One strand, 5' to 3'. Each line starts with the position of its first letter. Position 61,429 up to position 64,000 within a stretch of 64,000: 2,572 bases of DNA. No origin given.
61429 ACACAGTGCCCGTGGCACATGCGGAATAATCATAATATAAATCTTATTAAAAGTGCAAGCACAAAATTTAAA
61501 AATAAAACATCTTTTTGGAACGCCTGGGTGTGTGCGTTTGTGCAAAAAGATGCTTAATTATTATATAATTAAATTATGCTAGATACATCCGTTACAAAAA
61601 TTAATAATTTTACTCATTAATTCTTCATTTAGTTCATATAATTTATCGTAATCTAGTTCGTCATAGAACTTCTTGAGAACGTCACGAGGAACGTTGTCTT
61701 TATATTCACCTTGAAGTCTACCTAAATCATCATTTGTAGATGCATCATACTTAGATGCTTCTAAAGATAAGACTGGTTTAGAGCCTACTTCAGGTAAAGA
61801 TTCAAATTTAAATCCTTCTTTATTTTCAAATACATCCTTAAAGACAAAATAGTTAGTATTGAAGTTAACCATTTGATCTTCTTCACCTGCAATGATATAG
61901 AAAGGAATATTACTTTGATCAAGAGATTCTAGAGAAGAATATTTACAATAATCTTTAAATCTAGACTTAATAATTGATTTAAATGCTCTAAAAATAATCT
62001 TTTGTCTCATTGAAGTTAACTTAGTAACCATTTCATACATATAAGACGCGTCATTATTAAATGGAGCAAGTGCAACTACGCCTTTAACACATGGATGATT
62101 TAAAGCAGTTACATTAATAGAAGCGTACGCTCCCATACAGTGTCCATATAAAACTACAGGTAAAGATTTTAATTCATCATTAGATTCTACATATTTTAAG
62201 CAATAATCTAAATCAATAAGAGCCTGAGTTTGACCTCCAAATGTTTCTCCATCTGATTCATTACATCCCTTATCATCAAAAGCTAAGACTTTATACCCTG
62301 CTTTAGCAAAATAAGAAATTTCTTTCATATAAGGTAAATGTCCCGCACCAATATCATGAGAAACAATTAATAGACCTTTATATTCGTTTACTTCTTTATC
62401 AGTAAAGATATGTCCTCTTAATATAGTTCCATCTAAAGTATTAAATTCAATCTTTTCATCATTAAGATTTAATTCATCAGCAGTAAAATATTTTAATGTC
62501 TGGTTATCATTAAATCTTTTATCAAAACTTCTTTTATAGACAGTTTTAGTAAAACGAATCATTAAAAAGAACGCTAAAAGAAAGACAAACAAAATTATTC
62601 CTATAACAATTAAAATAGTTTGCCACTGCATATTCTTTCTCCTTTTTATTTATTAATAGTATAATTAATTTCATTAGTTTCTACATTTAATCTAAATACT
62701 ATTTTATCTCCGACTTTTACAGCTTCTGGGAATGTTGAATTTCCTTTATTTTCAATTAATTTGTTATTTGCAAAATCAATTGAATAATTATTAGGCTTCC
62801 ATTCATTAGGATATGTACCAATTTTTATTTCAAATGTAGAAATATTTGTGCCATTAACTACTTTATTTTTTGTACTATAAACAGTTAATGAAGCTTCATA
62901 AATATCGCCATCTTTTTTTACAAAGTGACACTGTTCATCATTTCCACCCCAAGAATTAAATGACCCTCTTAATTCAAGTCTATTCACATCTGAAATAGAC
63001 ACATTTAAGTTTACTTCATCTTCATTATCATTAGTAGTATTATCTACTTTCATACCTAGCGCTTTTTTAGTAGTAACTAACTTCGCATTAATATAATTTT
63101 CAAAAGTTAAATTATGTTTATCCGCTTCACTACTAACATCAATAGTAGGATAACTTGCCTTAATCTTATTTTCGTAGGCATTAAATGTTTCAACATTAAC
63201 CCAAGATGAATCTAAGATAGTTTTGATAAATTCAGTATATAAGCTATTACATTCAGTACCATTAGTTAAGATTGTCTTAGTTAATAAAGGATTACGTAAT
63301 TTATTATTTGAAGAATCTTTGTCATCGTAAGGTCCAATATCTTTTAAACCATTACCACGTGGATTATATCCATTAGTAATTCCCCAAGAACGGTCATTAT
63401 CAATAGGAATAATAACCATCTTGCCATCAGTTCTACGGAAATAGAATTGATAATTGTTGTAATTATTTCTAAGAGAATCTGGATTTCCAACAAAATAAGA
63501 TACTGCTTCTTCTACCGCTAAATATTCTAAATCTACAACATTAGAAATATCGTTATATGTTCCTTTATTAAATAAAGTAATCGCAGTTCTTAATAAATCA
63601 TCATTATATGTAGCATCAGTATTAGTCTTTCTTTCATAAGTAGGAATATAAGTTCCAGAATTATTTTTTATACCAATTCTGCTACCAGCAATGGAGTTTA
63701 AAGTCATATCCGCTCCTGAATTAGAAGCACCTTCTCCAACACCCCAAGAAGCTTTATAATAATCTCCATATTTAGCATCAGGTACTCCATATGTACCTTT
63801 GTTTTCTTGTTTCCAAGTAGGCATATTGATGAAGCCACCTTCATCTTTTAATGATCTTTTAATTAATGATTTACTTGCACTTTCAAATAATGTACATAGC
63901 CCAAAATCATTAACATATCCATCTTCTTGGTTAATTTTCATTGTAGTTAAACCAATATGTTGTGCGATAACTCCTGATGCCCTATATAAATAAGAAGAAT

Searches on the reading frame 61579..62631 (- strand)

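Call 56: search_protein_families(library=pfam, proteins=[window:61579-62631:-], max_evalue=0.00001)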
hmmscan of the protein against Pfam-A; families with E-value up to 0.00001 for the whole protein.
window:61579-62631:- (350 aa): 3 families
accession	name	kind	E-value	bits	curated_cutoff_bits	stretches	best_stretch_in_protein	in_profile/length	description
PF12146.15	Hydrolase_4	-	3.4e-14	53.2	27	1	84-206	3-127/239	Serine aminopeptidase, S33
PF00561.26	Abhydrolase_1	-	2.7e-09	37.5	25.8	1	88-195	3-107/245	alpha/beta hydrolase fold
PF01738.24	DLH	-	7.6e-07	29.4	21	0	73-282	3-184/217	Dienelactone hydrolase family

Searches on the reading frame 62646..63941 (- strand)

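Call 56: search_protein_families(library=pfam, proteins=[window:62646-63941:-], max_evalue=0.00001)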
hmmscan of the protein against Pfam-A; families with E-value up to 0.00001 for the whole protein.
window:62646-63941:- (431 aa): 1 family
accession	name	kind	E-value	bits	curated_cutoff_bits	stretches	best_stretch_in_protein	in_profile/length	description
PF08757.17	CotH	-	3e-07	30.7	23.8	1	3-246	75-267/322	CotH kinase protein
